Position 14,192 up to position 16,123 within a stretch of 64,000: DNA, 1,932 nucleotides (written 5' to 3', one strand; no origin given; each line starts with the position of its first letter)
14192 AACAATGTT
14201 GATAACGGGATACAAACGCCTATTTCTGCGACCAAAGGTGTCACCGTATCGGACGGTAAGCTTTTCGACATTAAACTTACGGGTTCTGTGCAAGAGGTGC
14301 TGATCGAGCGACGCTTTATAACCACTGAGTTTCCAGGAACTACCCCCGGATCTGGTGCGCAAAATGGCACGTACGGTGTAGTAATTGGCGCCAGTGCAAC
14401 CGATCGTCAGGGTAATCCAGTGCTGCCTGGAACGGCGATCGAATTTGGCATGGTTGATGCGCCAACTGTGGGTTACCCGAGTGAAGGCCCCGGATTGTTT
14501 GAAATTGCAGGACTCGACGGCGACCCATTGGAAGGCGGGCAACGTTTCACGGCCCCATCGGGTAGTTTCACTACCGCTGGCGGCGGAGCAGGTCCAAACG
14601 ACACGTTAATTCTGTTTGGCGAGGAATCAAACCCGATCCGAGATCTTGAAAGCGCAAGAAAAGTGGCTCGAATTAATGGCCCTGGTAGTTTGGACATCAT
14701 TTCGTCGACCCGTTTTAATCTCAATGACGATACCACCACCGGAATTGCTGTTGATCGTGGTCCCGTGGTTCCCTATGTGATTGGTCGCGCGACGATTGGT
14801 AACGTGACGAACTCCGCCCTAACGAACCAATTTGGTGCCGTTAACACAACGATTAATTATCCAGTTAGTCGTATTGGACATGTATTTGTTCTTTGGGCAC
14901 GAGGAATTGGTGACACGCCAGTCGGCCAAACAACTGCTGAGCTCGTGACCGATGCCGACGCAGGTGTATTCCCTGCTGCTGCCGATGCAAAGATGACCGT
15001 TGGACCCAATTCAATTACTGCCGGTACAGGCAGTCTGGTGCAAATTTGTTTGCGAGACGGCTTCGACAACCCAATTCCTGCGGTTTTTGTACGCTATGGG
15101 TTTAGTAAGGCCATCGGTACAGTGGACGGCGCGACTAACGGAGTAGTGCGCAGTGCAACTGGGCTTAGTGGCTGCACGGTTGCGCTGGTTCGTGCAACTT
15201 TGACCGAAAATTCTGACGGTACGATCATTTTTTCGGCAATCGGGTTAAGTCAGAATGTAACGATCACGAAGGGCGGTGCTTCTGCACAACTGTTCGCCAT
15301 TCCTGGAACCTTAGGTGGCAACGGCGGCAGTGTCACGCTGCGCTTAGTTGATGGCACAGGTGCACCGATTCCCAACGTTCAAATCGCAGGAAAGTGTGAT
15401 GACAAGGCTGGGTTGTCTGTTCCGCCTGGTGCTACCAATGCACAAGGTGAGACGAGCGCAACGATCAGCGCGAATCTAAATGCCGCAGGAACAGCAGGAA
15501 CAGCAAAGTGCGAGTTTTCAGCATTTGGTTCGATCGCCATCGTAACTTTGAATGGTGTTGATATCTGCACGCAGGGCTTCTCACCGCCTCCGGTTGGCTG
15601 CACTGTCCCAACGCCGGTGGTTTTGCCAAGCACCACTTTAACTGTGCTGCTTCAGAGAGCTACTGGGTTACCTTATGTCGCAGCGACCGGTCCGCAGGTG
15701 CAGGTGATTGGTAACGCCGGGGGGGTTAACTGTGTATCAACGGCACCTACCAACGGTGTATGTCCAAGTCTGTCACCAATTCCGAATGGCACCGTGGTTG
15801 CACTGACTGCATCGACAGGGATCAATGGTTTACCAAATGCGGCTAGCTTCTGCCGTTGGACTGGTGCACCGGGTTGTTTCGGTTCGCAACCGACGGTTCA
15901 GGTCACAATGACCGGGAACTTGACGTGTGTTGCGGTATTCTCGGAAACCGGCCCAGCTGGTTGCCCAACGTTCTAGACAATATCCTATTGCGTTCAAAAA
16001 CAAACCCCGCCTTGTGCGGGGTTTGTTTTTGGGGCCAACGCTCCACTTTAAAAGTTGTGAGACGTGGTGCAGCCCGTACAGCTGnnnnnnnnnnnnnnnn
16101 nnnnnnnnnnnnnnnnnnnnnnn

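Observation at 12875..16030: pilMNOPQ does not end at pilQ: a ~1024-aa Ig-repeat lipoprotein gene is appended to the operon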

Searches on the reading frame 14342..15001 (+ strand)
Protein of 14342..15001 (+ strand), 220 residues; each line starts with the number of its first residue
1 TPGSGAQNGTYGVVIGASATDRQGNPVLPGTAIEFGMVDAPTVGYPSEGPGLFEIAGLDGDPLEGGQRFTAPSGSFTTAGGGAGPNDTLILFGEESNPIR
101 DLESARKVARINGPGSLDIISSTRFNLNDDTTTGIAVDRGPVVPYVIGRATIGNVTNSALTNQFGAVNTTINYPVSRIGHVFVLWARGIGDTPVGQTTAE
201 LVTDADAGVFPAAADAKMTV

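Call 41: search_protein_families(library=pfam, proteins=[window:14342-15001:+], max_evalue=10)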
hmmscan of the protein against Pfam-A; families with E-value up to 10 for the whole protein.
window:14342-15001:+ (220 aa): 0 families

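Call 47: find_homologous_proteins(query=A3, max_evalue=0.001)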
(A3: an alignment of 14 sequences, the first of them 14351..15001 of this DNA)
Query A3 (14 sequences) (217 aa, profile of the alignment): 19 proteins with E <= 0.001 among 8000 candidates.
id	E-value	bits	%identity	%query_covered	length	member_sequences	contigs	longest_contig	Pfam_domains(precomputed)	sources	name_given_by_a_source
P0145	2.4e-74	267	54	80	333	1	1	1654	-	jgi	-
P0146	3.8e-67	244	47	89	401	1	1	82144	-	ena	-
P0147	2.8e-66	241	46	89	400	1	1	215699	-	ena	-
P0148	3.7e-65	237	61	68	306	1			-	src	-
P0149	1.5e-63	232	57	71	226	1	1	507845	-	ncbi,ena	-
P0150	5.5e-59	217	50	69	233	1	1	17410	-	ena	-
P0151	2.2e-58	215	50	71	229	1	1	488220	-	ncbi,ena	-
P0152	1.7e-57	212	38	84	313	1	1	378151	-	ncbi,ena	-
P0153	4.3e-55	204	47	71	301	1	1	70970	-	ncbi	-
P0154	5.3e-54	201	47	69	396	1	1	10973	-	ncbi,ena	-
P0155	6.2e-53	197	56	59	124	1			-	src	-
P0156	3.3e-47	179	52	63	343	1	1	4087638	-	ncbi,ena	-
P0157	3.2e-44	169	50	68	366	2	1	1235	-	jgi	jgi:hypothetical protein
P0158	1.9e-43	166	50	61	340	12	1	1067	-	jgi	jgi:hypothetical protein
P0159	3.3e-42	162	45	64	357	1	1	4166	-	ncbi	ncbi:MAG: hypothetical protein ACREPT_15680, partial [Rudaea sp.]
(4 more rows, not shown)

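Call 52: search_protein_representatives(alignment_id=A3)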
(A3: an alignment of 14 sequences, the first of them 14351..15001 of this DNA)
Query: 14 sequences, 210 profile positions. Proteins with E-value up to 0.001 (for the whole library): 217; up to 1e-10: 184; up to 1e-30: 132. The best 150 are listed.
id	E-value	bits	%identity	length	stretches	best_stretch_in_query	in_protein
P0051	5.4e-98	342.8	-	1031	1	1-209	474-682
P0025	6.5e-98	342.6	-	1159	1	1-210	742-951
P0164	2.1e-94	331.1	-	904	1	1-210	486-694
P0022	2.2e-92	324.5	-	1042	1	1-204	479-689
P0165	4.1e-91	320.4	-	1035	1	4-209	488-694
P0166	7.1e-90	316.3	-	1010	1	4-210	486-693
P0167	1.0e-89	315.8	-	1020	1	1-205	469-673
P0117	9.2e-88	309.4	-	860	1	1-210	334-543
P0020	1.5e-87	308.7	-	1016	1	2-210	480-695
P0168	4.4e-87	307.2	-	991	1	1-209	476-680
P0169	4.5e-87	307.1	-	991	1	2-209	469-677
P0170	6.3e-86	303.4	-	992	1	1-209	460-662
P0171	6.8e-86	303.3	-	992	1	3-209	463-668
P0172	7.9e-86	303.1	-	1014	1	4-210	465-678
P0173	2.8e-85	301.3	-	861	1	3-209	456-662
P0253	2.6e-40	154.4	-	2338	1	2-185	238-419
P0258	1.8e-39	151.6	-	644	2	3-191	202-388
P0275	1.2e-31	126.1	-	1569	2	3-187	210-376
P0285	4.3e-29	117.7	-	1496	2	3-182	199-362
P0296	1.7e-25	106.0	-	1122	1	3-178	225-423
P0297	3.2e-25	105.1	-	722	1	3-194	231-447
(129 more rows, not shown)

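Call 53: find_encoding_contigs(protein=P0253, flank=8000, max_places=2)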
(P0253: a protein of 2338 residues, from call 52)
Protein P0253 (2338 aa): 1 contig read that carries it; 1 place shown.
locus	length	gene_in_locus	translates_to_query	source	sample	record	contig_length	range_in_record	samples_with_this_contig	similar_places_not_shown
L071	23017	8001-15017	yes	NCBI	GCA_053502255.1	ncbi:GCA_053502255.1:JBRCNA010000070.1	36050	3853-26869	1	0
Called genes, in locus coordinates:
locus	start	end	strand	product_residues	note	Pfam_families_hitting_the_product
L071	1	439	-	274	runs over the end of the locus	PF00005:ABC_tran, PF13304:AAA_21 (faint)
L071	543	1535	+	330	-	PF01297:ZnuA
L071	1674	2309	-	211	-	-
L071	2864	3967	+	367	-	PF11104:PilM_2, PF06723:MreB_Mbl (faint), PF14450:FtsA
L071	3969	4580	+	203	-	PF05137:PilN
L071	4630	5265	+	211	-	PF04350:PilO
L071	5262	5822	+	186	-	PF04351:PilP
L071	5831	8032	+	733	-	PF11741:AMIN, PF21305:type_II_gspD_N0, PF07660:STN, PF03958:Secretin_N, PF00263:Secretin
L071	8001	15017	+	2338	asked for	PF17789:MG4 (faint), PF05345:He_PIG, PF02369:Big_1, PF09134:Invasin_D3 (weak), PF02369:Big_1, PF05345:He_PIG, PF02369:Big_1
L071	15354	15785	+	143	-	PF01724:DUF29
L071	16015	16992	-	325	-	PF00348:polyprenyl_synt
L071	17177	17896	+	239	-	PF00293:NUDIX, PF19368:WHD_AraR, PF21906:WHD_NrtR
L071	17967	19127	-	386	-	PF03702:AnmK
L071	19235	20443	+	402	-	PF00579:tRNA-synt_1b, PF22421:SYY_C-terminal (weak), PF01479:S4 (weak)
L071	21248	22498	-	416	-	PF01145:Band_7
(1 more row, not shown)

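Call 54: find_encoding_contigs(protein=P0258, flank=8000, max_places=2)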
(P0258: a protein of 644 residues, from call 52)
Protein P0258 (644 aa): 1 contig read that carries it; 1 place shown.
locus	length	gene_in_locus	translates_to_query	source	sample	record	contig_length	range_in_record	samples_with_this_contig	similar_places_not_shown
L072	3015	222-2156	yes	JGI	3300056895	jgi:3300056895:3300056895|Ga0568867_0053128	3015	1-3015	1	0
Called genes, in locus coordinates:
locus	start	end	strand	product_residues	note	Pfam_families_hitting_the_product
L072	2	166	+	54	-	?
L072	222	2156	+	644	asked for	-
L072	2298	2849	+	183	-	PF02224:Cytidylate_kin (faint), PF13238:AAA_18 (weak), PF13671:AAA_33 (weak), PF01202:SKI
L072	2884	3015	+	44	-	?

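Call 57: find_encoding_contigs(protein=P0285, flank=8000, max_places=2)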
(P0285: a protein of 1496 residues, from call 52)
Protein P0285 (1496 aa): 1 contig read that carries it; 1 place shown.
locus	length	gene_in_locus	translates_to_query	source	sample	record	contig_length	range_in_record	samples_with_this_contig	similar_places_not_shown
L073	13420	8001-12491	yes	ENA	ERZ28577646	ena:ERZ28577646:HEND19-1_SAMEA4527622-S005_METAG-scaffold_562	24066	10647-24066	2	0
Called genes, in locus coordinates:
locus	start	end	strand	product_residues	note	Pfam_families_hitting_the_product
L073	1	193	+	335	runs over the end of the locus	PF01210:NAD_Gly3P_dh_N, PF02558:ApbA (weak), PF07479:NAD_Gly3P_dh_C, PF20618:GPD_NAD_C_bact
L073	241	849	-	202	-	PF11136:DUF2889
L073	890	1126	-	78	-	PF06945:DUF1289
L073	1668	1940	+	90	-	-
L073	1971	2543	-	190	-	-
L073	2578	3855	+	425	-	PF11104:PilM_2, PF14450:FtsA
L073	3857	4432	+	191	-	PF05137:PilN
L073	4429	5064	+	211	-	PF04350:PilO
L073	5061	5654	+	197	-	PF04351:PilP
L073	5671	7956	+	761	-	PF11741:AMIN, PF21305:type_II_gspD_N0, PF07660:STN, PF03958:Secretin_N, PF00263:Secretin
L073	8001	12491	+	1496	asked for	PF22352:K319L-like_PKD (faint), PF05345:He_PIG, PF02369:Big_1, PF09134:Invasin_D3 (weak), PF02369:Big_1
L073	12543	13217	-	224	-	PF02508:Rnf-Nqr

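Call 58: find_encoding_contigs(protein=P0297, flank=8000, max_places=2)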
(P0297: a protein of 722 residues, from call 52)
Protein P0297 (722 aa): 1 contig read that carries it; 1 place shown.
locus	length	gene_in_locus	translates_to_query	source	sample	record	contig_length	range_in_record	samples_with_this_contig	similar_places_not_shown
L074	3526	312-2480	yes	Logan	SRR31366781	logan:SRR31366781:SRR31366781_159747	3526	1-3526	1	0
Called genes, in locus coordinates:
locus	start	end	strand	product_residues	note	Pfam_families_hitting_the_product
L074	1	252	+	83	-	?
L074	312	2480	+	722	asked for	-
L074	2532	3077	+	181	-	PF13238:AAA_18 (weak), PF13671:AAA_33 (weak), PF01202:SKI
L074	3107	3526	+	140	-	?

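Call 67: predict_structure(alignment_id=A3)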
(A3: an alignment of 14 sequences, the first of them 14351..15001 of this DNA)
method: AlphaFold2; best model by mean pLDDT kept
length: 217 residues; sequences in the alignment: 14
mean_pLDDT: 66.5   pTM: 0.66
mean pLDDT of the five models: 66.5, 61.9, 56.3, 48.1, 45.9
residues with pLDDT >= 90: 10; 70-90: 97; 50-70: 60; < 50: 50
segments of 3 or more residues with pLDDT < 50: 1-3, 41-57, 60-62, 91-98, 123-138, 214-216
pLDDT, mean of each block of 10 residues (from residue 1): 64 83 89 72 44 45 59 59 70 48 74 68 47 42 62 81 88 79 80 74 79 50
secondary structure, 60 per line:
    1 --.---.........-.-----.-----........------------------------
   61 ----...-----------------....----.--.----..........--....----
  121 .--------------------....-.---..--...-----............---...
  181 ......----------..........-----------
elements in order: E7-15 E29-36 E65-67 E85-88 E101-110 E113-116 E142-145 E155-157 E163-171 E178-186 E197-206

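Call 74: find_encoding_contigs(protein=P0275, flank=6000, max_places=2)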
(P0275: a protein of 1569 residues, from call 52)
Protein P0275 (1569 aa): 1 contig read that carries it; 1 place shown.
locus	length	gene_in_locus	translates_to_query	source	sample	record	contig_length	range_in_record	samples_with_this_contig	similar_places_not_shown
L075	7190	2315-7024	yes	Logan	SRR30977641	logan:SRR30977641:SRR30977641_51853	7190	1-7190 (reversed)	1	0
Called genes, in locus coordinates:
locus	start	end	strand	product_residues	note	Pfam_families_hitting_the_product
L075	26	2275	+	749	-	PF11741:AMIN, PF21305:type_II_gspD_N0 (weak), PF07660:STN, PF03958:Secretin_N, PF00263:Secretin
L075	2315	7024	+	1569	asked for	PF05345:He_PIG, PF02369:Big_1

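Call 75: find_encoding_contigs(protein=P0296, flank=6000, max_places=2)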
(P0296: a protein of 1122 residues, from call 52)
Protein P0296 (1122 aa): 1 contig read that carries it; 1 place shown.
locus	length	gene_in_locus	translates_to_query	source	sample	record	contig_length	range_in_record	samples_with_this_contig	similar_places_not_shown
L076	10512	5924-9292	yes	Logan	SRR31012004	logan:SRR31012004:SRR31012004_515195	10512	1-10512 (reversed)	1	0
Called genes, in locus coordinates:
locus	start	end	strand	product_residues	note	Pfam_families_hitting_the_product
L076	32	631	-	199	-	-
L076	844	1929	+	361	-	PF11104:PilM_2, PF06723:MreB_Mbl (faint), PF14450:FtsA (weak)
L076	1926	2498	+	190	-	PF05137:PilN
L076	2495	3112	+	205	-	PF04350:PilO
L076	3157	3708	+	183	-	PF04351:PilP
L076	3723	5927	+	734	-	PF11741:AMIN, PF21305:type_II_gspD_N0 (weak), PF07660:STN, PF03958:Secretin_N, PF00263:Secretin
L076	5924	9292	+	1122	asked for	PF20579:LapA (faint), PF03160:Calx-beta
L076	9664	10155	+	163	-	PF01202:SKI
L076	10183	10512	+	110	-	?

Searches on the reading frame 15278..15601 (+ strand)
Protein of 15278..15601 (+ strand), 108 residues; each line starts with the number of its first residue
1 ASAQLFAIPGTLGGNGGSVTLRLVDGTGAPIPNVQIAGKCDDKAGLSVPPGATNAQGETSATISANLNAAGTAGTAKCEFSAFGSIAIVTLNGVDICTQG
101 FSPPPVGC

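Call 41: search_protein_families(library=pfam, proteins=[window:15278-15601:+], max_evalue=10)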
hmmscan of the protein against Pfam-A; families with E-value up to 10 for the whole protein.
window:15278-15601:+ (108 aa): 2 families
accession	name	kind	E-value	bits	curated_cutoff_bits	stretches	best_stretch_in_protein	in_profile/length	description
PF02369.22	Big_1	-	2.3e-05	24.9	34.9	1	18-66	20-69/93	Bacterial Ig-like domain (group 1)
PF09134.16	Invasin_D3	-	0.038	14.9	33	1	18-85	23-85/98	Invasin, domain 3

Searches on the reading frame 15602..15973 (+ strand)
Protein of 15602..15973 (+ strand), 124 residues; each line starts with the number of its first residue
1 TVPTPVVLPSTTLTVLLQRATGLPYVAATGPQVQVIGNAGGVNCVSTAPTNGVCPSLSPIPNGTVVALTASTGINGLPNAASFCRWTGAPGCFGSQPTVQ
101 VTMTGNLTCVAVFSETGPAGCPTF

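Call 41: search_protein_families(library=pfam, proteins=[window:15602-15973:+], max_evalue=10)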
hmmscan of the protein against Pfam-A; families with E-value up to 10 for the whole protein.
window:15602-15973:+ (124 aa): 1 family
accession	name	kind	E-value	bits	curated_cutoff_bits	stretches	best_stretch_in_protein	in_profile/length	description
PF25813.1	zf_VAL1_N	-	0.26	11.7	27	0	84-112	15-43/50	VAL1-like, N-terminal zinc finger domain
